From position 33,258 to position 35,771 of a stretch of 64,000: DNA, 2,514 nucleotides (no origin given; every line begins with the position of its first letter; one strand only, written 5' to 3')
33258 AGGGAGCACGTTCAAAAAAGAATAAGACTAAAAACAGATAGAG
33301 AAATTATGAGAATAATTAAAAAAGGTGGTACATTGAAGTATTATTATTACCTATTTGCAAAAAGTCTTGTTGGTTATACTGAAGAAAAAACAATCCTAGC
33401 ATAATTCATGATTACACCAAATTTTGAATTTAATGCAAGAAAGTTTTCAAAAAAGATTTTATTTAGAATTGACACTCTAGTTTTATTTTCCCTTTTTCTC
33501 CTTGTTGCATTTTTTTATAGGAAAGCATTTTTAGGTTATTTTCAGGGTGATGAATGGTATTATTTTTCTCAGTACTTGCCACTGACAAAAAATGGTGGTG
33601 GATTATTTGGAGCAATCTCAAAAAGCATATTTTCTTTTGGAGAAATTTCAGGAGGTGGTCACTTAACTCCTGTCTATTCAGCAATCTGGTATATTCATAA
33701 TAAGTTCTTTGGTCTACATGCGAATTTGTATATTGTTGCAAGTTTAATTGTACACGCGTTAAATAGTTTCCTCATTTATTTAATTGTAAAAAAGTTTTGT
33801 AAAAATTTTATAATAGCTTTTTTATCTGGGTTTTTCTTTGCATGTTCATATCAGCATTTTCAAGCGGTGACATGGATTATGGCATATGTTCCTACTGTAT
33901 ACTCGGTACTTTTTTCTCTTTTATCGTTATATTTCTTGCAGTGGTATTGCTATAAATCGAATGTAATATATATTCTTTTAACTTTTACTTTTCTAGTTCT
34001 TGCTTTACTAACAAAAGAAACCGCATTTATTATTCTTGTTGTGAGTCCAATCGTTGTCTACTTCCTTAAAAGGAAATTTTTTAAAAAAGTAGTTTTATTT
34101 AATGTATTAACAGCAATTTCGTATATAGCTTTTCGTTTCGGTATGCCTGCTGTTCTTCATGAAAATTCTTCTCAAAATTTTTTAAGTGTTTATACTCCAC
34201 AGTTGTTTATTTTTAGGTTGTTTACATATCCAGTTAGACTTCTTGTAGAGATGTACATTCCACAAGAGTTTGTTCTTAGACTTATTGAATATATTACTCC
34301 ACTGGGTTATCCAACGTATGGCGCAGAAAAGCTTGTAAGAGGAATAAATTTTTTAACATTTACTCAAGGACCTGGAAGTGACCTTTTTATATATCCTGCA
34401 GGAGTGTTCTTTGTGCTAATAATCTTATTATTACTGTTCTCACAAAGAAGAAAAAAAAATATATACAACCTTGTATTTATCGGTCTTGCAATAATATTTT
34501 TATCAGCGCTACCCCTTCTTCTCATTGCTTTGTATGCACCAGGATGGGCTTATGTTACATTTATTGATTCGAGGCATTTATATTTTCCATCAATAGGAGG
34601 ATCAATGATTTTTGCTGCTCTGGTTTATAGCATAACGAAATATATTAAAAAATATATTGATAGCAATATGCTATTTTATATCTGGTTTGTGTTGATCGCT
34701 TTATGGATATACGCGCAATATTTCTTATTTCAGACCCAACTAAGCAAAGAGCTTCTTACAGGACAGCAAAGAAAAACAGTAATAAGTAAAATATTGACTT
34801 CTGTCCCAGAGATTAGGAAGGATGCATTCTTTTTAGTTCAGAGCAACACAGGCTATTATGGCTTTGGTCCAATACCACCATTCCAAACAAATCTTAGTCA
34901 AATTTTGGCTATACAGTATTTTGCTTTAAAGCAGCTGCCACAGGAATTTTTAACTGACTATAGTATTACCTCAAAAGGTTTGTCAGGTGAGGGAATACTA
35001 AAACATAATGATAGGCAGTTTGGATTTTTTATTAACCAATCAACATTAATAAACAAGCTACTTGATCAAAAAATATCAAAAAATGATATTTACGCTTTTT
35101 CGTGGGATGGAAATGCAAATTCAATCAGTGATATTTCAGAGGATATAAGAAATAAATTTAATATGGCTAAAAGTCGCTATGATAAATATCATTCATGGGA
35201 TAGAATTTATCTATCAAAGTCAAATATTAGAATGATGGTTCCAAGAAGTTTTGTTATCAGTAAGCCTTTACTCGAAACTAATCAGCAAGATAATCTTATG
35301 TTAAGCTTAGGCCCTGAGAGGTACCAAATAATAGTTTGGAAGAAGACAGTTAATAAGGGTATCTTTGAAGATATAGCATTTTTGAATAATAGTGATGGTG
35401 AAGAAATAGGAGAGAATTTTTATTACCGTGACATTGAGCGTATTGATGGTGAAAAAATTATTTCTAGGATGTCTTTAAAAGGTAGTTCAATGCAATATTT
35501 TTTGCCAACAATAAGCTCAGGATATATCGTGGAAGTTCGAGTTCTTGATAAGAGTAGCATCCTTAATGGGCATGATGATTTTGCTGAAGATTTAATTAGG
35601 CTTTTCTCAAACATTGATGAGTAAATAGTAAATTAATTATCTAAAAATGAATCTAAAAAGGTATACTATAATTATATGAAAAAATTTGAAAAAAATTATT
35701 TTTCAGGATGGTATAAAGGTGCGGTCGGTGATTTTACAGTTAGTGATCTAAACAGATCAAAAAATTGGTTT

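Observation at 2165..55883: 54-kb, ~48-gene surface-glycosylation super-locus dominated by lipid-carrier-dependent (GT-C-type) membrane glycosyltransferases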

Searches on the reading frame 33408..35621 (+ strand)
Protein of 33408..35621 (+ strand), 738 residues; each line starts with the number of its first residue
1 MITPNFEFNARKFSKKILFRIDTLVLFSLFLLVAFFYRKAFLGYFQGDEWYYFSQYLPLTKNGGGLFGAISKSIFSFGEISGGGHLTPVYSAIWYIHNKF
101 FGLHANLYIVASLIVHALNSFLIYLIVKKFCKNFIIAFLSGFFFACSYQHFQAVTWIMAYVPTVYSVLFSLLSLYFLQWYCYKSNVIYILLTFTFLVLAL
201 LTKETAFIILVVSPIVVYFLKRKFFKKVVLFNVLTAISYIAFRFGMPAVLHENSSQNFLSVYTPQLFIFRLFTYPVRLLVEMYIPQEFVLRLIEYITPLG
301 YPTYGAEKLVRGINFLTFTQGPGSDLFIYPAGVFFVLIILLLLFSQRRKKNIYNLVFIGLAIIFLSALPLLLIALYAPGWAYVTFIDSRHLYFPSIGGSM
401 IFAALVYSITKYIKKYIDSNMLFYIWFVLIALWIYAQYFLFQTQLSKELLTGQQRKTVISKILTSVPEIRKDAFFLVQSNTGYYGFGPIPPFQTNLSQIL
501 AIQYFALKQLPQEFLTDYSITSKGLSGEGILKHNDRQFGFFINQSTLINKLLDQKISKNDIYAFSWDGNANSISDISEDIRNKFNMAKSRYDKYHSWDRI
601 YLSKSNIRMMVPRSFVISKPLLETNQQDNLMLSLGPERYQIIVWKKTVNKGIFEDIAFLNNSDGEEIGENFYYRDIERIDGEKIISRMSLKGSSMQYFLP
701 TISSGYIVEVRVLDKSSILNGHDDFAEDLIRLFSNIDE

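Call 5: search_protein_families(library=pfam, proteins=[window:33408-35621:+], max_evalue=0.01)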
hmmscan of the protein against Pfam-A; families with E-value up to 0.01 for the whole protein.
window:33408-35621:+ (738 aa): 1 family
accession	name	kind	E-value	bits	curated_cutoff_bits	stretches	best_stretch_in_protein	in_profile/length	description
PF13231.12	PMT_2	-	0.0015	19.2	26.1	1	88-238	4-150/160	Dolichyl-phosphate-mannose-protein mannosyltransferase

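Call 13: search_protein_families(library=ncbifam, proteins=[window:33408-35621:+], max_evalue=0.1)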
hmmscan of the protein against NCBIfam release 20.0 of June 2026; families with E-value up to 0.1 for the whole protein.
window:33408-35621:+ (738 aa): 0 families

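Call 81: find_encoding_contigs(protein=window:33408-35621:+, flank=10000, max_places=4)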
Protein window:33408-35621:+ (738 aa): no gene with exactly this product is on record in the collection.
